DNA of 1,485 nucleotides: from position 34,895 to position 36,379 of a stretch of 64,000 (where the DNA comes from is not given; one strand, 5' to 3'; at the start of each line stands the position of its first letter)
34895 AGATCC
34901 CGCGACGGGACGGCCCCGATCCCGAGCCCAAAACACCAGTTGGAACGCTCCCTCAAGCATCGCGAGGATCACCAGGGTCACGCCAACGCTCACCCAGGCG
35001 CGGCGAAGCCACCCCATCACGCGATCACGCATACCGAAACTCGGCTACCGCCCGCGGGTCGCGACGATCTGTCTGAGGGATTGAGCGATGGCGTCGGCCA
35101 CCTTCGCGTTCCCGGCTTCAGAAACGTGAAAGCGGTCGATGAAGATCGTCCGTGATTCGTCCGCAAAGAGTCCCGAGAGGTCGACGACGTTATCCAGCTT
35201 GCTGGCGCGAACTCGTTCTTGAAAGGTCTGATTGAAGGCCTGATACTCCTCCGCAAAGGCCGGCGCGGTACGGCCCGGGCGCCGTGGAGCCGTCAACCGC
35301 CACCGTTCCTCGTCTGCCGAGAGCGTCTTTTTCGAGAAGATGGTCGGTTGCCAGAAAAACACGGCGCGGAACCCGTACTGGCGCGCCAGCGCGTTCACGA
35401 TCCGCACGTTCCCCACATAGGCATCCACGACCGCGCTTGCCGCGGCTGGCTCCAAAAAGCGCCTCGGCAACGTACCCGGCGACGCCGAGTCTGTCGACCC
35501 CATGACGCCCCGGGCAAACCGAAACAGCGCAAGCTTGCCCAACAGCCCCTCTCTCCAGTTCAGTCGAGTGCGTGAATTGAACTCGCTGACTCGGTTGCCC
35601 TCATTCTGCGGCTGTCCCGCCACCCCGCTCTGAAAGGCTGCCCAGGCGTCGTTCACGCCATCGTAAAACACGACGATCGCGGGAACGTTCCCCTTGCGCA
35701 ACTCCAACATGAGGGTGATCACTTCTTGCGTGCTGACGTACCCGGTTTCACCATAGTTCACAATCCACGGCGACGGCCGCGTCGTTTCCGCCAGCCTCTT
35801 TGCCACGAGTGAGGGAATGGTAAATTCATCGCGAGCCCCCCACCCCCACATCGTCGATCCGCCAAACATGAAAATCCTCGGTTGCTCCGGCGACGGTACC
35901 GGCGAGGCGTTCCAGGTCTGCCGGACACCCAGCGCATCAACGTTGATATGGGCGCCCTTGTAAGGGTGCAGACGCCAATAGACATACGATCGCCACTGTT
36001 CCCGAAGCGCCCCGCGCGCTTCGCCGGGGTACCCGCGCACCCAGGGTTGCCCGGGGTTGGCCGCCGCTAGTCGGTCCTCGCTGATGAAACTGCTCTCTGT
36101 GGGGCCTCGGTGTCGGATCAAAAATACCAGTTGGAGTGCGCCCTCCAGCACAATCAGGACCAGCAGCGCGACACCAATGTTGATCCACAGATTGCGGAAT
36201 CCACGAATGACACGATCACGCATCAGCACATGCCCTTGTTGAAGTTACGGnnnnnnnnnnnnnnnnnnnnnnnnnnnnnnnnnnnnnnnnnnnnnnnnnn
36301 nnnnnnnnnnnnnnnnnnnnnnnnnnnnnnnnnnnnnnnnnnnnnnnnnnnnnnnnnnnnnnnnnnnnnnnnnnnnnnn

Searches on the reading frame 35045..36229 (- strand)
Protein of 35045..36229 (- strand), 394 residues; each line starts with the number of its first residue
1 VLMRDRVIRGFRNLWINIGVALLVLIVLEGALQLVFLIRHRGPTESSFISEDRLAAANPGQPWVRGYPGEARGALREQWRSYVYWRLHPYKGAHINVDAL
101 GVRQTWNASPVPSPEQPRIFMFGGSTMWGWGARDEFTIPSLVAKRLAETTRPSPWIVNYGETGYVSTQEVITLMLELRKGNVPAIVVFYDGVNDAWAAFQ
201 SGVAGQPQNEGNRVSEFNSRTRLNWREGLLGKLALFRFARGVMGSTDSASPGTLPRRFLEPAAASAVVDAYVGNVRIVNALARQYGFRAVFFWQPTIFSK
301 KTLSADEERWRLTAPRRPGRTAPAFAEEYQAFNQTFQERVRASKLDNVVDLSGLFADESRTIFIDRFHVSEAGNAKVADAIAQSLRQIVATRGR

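Call 8: search_protein_families(library=ncbifam, proteins=[window:35045-36229:-], max_evalue=0.00001)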
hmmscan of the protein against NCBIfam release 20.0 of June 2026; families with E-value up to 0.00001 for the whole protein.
window:35045-36229:- (394 aa): 0 families

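Call 13: search_protein_families(library=pfam, proteins=[window:35045-36229:-], max_evalue=0.0001)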
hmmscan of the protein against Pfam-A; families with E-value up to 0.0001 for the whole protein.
window:35045-36229:- (394 aa): 2 families
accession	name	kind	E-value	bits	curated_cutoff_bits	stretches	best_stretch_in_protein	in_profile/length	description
PF13472.12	Lipase_GDSL_2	-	5.8e-09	37.1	32.9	1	122-375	2-177/178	GDSL-like Lipase/Acylhydrolase family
PF00657.28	Lipase_GDSL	-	3e-08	34.5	23.6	1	119-381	1-208/208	GDSL-like Lipase/Acylhydrolase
